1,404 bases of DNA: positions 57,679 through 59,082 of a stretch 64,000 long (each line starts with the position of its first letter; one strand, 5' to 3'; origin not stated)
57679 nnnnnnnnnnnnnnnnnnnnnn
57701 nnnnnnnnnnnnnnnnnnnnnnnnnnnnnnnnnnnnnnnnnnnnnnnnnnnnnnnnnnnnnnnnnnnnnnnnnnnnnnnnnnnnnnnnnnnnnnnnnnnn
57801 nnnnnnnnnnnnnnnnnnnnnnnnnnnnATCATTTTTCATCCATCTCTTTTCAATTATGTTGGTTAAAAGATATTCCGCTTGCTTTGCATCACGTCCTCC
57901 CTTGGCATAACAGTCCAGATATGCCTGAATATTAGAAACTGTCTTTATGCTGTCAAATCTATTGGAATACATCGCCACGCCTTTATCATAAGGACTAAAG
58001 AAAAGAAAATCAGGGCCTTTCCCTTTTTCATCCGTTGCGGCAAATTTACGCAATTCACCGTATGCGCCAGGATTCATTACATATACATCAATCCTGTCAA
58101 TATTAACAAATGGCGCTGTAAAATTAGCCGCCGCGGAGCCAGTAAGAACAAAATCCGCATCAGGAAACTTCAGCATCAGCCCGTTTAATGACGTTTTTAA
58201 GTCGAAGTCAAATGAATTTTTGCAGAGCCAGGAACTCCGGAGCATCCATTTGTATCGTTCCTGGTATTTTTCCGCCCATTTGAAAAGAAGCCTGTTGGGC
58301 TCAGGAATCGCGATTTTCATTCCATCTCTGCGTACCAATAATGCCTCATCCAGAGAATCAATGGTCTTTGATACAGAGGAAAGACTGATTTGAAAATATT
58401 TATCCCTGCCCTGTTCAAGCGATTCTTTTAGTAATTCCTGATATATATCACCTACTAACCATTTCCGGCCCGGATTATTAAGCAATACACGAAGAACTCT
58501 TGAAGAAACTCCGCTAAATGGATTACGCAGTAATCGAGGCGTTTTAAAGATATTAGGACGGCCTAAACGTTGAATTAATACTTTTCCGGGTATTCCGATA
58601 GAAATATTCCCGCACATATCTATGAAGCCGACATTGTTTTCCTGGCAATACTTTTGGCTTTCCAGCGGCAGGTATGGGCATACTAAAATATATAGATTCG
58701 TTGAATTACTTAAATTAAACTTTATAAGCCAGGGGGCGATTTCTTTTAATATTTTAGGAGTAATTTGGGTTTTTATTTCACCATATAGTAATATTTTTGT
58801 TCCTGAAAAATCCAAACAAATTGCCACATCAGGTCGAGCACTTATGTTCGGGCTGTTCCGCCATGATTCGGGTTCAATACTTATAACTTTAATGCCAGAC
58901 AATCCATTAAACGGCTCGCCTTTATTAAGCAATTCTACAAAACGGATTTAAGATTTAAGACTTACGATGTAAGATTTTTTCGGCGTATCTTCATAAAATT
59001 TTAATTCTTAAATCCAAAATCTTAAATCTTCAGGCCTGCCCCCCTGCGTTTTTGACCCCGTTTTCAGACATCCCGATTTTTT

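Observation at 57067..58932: AbiEi/AbiEii-like defence pair whose NTase toxin is split at an A7 homopolymer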

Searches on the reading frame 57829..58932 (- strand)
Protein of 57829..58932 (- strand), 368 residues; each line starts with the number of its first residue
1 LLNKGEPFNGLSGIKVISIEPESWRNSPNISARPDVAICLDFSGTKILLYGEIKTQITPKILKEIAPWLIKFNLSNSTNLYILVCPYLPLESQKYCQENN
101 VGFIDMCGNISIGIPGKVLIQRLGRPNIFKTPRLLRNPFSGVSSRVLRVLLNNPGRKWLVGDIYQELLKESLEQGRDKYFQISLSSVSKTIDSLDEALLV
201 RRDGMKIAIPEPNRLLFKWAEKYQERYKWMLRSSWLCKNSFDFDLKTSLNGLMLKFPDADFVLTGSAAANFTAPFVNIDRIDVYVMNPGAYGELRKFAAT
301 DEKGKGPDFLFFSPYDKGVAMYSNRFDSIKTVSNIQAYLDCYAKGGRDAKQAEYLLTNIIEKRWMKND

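Call 5: search_protein_families(library=pfam, proteins=[window:57829-58932:-], max_evalue=1)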
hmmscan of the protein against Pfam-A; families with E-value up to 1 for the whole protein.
window:57829-58932:- (368 aa): 1 family
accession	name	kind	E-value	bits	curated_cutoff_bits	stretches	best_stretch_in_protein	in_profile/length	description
PF09952.14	AbiEi_2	-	0.067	14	21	1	211-353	4-135/143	Transcriptional regulator, AbiEi antitoxin, Type IV TA system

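Call 6: search_protein_families(library=padloc, proteins=[window:57829-58932:-], max_evalue=1)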
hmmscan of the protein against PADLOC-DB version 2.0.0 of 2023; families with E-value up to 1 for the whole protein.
window:57829-58932:- (368 aa): 0 families

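Call 18: find_homologous_proteins(query=window:57829-58932:-)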
Query window:57829-58932:- (368 aa): 223 proteins with E <= 0.001 among 2690 candidates; the best 120 are listed.
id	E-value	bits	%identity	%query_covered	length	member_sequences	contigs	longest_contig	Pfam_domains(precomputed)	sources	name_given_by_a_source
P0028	6.8e-249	843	100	100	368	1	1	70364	-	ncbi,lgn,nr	ncbi:MAG: hypothetical protein HZA48_04705 [Planctomycetes bacterium]|nr:hypothetical protein [Planc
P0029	4.5e-178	610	72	100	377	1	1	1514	-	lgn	-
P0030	1.6e-160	552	65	99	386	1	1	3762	-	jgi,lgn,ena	-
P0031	7.0e-140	484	60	99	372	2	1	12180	-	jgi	jgi:hypothetical protein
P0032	2.4e-136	473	57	99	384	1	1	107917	-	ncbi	ncbi:MAG: hypothetical protein V1701_03635 [Planctomycetota bacterium]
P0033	4.0e-135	469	57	100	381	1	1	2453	-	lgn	-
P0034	5.6e-135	468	57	99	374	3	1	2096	-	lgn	-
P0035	1.4e-134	467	55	99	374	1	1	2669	-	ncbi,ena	-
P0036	4.1e-134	465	55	100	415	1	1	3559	-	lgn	-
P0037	4.4e-131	455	53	99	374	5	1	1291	-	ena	-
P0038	1.4e-129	450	53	99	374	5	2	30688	-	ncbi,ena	-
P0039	2.3e-129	450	54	99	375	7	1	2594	-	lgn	-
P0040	1.2e-127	444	56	100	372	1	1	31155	-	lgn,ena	-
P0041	1.5e-127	444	53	99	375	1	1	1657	-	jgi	jgi:hypothetical protein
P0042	4.3e-127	442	53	99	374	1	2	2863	-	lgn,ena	-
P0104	4.9e-74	268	40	99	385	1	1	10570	PF09952.15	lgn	-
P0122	5.9e-73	264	40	98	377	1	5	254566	-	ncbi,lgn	-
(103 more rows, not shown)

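Call 34: predict_structure(alignment_id=A3)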
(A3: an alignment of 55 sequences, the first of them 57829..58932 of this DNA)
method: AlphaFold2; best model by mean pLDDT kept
length: 368 residues; sequences in the alignment: 55
mean_pLDDT: 93.4   pTM: 0.69
mean pLDDT of the five models: 93.4, 92.7, 92.2, 92.0, 91.9
residues with pLDDT >= 90: 308; 70-90: 54; 50-70: 6; < 50: 0
segments of 3 or more residues with pLDDT < 50: none
pLDDT, mean of each block of 10 residues (from residue 1): 91 94 80 92 95 89 92 86 95 96 97 93 87 79 97 97 98 91 95 92 93 98 96 96 95 96 97 94 97 94 91 96 95 98 97 98 89
secondary structure, 60 per line:
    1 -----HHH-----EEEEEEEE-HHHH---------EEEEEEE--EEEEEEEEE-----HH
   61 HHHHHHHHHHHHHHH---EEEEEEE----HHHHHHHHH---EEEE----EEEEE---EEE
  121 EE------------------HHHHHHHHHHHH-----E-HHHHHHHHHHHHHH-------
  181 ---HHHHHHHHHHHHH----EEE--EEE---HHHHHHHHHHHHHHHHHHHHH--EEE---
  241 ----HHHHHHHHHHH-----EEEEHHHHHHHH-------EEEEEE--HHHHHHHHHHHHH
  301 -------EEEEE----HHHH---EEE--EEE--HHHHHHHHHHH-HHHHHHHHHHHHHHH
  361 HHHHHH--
elements in order: E14-21 H23-26 E36-42 E45-53 H59-75 E79-85 H90-98 E102-105 E110-114 E118-122 H141-152 H160-173 H184-196 E201-203 E206-208 H212-232 E235-237 H245-255 E261-264 H265-272 E280-285 H288-300 E308-312 H317-320 E324-326 E329-331 H334-344 H346-366

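Call 38: fold_search(model_id=the predicted structure, library=pdb)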
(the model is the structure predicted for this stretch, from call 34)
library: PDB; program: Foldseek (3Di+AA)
matches with E <= 10: 934; with E <= 0.001: 0
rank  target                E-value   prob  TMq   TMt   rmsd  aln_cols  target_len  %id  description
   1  5gkj_B                4.4e-03  1.00  0.17  0.25   4.8        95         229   16  Structure of EndoMS in apo form (released 2016-11-02)
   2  2vld_A                6.6e-03  1.00  0.21  0.31   4.1       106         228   19  crystal structure of a repair endonuclease from Pyrococcus abyssi (released 2009-05-19)
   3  2ewr                  8.4e-03  1.00  0.24  0.49   4.6       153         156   20  Crystal structure of a putative nucleotidyltransferase (tm1012) from Thermotoga maritima at 1.60 A resolution (released 2005-12-06)
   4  8an5_B                1.1e-02  1.00  0.24  0.44   7.9       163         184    8  MenAT1 toxin-antitoxin complex (rv0078a-rv0078b) from Mycobacterium tuberculosis H37Rv (released 2023-08-02)
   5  8em1_B                1.1e-02  0.60  0.18  0.15  17.3       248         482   15  Type IIS Restriction Endonuclease PaqCI, DNA Unbound (released 2023-03-22)
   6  5gke_A                1.3e-02  1.00  0.20  0.29   4.3       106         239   13  Structure of EndoMS-dsDNA1 complex (released 2016-11-02)
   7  8an4_A                1.3e-02  0.94  0.19  0.33  12.0       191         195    8  MenT1 toxin (rv0078a) from Mycobacterium tuberculosis H37Rv (released 2023-08-02)
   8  2inb                  1.3e-02  0.90  0.15  0.35   8.1        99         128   15  Crystal structure of an XisH family protein (ZP_00107633.1) from Nostoc punctiforme PCC 73102 at 1.60 A resolution (released 2006-10-24)
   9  2vld_B                1.3e-02  1.00  0.21  0.31   4.1       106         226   19  crystal structure of a repair endonuclease from Pyrococcus abyssi (released 2009-05-19)
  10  8an4_B                1.5e-02  0.92  0.19  0.33  12.0       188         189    8  MenT1 toxin (rv0078a) from Mycobacterium tuberculosis H37Rv (released 2023-08-02)
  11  8em1_A                1.6e-02  0.60  0.20  0.16  17.8       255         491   14  Type IIS Restriction Endonuclease PaqCI, DNA Unbound (released 2023-03-22)
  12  8rr5                  1.7e-02  0.92  0.20  0.36  11.7       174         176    9  MenT1 toxin (rv0078a) from Mycobacterium tuberculosis H37Rv, phosphorylated at T39 (released 2024-09-11)
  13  6wan_F                2.3e-02  0.23  0.14  0.13  27.1       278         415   12  Structure of Acinetobacter baumannii Cap4 SAVED/CARF-domain containing receptor with the cyclic trinucleotide 3'3'3'-c (released 2020-06-17)
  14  2okf_A                2.9e-02  0.89  0.16  0.37   7.7        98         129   15  CRYSTAL STRUCTURE OF A FDXN ELEMENT EXCISION CONTROLLING FACTOR PROTEIN (AVA_3312) FROM ANABAENA VARIABILIS AT 1.60 A  (released 2007-01-30)
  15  6wam_F                2.9e-02  0.20  0.13  0.12  26.6       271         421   12  Structure of Acinetobacter baumannii Cap4 SAVED/CARF-domain containing receptor (released 2020-06-17)
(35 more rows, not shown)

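Call 39: find_encoding_contigs(protein=P0028, flank=3000, max_places=6)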
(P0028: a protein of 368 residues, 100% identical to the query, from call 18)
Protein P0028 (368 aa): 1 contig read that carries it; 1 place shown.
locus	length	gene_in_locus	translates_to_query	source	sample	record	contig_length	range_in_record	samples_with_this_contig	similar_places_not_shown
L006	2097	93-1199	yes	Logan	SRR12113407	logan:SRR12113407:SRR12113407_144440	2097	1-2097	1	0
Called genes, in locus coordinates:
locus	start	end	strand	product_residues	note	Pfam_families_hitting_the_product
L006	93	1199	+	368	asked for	-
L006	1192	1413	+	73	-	-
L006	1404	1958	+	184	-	-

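Call 40: search_protein_families(library=ncbifam, proteins=[window:57829-58932:-], max_evalue=0.1)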
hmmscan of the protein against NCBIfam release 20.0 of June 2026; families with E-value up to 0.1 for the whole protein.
window:57829-58932:- (368 aa): 0 families

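Call 45: find_encoding_contigs(protein=P0122, flank=4000, max_places=2)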
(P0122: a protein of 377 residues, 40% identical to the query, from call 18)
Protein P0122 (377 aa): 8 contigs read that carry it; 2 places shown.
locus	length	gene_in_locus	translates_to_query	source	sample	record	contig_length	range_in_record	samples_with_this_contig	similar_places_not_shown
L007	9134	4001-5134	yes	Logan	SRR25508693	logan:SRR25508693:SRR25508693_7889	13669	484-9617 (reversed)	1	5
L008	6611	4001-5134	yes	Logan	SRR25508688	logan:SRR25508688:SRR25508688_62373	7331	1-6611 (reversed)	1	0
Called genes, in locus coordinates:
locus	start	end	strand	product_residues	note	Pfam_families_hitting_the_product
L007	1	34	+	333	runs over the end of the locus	PF01435:Peptidase_M48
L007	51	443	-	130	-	-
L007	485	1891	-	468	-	PF00171:Aldedh, PF05893:LuxC (weak)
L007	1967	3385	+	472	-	PF00884:Sulfatase, PF16347:SGSH_C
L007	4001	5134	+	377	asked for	-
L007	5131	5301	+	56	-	-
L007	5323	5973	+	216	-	-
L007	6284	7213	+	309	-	PF00294:PfkB, PF08543:Phos_pyr_kin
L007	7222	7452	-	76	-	-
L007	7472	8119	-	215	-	PF00970:FAD_binding_6, PF00175:NAD_binding_1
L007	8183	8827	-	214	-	-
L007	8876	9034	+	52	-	-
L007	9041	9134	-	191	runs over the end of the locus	?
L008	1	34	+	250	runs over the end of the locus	?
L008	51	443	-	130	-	-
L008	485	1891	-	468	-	PF00171:Aldedh, PF05893:LuxC (weak)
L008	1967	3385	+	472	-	PF00884:Sulfatase, PF16347:SGSH_C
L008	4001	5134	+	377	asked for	-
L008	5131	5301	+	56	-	-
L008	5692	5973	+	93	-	-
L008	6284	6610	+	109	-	?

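Call 50: search_protein_families(library=pfam, alignment_id=A3, max_evalue=0.1)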
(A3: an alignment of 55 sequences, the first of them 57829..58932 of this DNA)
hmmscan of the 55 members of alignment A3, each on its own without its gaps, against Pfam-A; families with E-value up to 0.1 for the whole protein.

A. member 1, window:57829-58932:- (368 aa): 1 family
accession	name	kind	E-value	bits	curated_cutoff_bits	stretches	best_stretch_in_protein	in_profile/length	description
PF09952.14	AbiEi_2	-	0.067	14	21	0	211-353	4-135/143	Transcriptional regulator, AbiEi antitoxin, Type IV TA system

B. families by the number of members that match (of 55 scanned): 16 families
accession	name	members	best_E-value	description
PF13545.12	HTH_Crp_2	17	5e-06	Crp-like helix-turn-helix domain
PF09952.14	AbiEi_2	17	1.6e-05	Transcriptional regulator, AbiEi antitoxin, Type IV TA system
PF09339.16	HTH_IclR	9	0.0042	IclR helix-turn-helix domain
PF12802.13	MarR_2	2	0.0052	MarR family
PF08279.18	HTH_11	2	0.011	HTH domain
PF00126.33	HTH_1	2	0.014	Bacterial regulatory helix-turn-helix protein, lysR family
PF07568.18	HisKA_2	1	0.0011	Histidine kinase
PF12840.13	HTH_20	1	0.011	Helix-turn-helix domain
PF04100.18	Vps53_N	1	0.017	Vps53, N-terminal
PF25213.1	HVO_A0261_N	1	0.02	HVO_A0261 N-terminal domain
PF10557.15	Cullin_Nedd8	1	0.05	Cullin protein neddylation domain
PF00590.25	TP_methylase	1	0.063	Tetrapyrrole (Corrin/Porphyrin) Methylases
PF02376.21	CUT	1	0.067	CUT domain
PF25417.1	DUF7889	1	0.067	Family of unknown function (DUF7889)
PF13565.12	HTH_32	1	0.073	Homeodomain-like domain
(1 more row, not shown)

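Call 62: find_related_loci(query=A3, collection=genome_contigs, flank=3000)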
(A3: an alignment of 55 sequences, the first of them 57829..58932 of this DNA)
Query A3 (368 aa) in genome_contigs; peptide patterns used: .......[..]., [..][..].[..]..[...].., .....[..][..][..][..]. (x = any residue, [..] = any of these).
296 stretches matched a pattern; 117 encode a relative of the query (tblastn E <= 1e-3); the best 80 are kept; 80 distinct loci.
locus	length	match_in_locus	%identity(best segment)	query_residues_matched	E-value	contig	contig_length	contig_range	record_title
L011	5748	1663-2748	60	2-366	2e-143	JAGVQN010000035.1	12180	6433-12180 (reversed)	MAG: Candidatus Brocadiia bacterium isolate DeMMO3_52 c_000000031713, whole genome shotgun sequence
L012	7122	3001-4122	57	2-366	7e-142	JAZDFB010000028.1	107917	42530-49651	MAG: Planctomycetota bacterium isolate MEGAHIT-group-0.182 k141_20395101, whole genome shotgun sequence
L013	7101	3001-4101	54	1-368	1e-137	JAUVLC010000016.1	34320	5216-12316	MAG: Clostridia bacterium isolate CSMAG_496 CSMAG_496_k141_409395_length_34320_cov_11.8553, whole genome shotgun sequenc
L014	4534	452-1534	49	1-366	1e-120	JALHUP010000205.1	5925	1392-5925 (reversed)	MAG: Candidatus Zixiibacteriota bacterium isolate PFL53 seq_1581473, whole genome shotgun sequence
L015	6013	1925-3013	50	2-365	3e-117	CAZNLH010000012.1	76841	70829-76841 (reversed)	MAG TPA_asm: uncultured Gemmatimonadota bacterium isolate binchicken_co172_241 genome assembly, contig: NODE_142_length_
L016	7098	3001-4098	45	8-368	1e-99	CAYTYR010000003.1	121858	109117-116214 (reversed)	MAG TPA_asm: uncultured Clostridia bacterium isolate binchicken_co220_96 genome assembly, contig: NODE_45_length_121858_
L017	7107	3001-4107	45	2-368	4e-99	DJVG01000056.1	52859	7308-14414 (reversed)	MAG TPA_asm: Elusimicrobia bacterium UBA6262 UBA6262_contig_47358, whole genome shotgun sequence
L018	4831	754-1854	47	4-367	6e-99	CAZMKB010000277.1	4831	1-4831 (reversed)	MAG TPA_asm: uncultured Gemmatimonadota bacterium isolate SRP141376_co1_256 genome assembly, contig: NODE_28017_length_4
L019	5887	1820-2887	41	1-364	9e-92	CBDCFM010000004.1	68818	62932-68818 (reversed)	MAG: Terriglobia bacterium isolate c54ba7f5-15f4-4a56-8061-a18d687d4eea genome assembly, contig: contig_4, whole genome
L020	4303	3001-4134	45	2-368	4e-91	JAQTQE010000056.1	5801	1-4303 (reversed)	MAG: bacterium isolate STB_132 NODE_42516_length_5801_cov_4.258019_Sandtown_B, whole genome shotgun sequence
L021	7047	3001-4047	41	1-357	4e-89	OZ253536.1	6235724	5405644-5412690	MAG: Terriglobia bacterium isolate 570eb75b-1a66-44b7-9e00-175d82520f17 genome assembly, chromosome: 1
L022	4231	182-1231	44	7-364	2e-85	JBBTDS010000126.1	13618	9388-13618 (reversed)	MAG: Acidobacteriota bacterium isolate H43-bin212_1 H43_bin212_1_000000000126, whole genome shotgun sequence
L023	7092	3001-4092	39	2-364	1e-83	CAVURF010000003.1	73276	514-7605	MAG: uncultured Acidobacteriota bacterium isolate MFD05513.bin.2.88 genome assembly, contig: contig_23255, whole genome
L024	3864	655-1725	41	7-364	2e-83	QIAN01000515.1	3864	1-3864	MAG: Acidobacteria bacterium isolate gp1 AA128 14_0903_13_30cm_scaffold_11183486_curated, whole genome shotgun sequence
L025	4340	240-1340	40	2-364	1e-82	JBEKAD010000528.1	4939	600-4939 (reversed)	MAG: Terriglobia bacterium isolate SPRUCE 104 SPRUCE_104_528, whole genome shotgun sequence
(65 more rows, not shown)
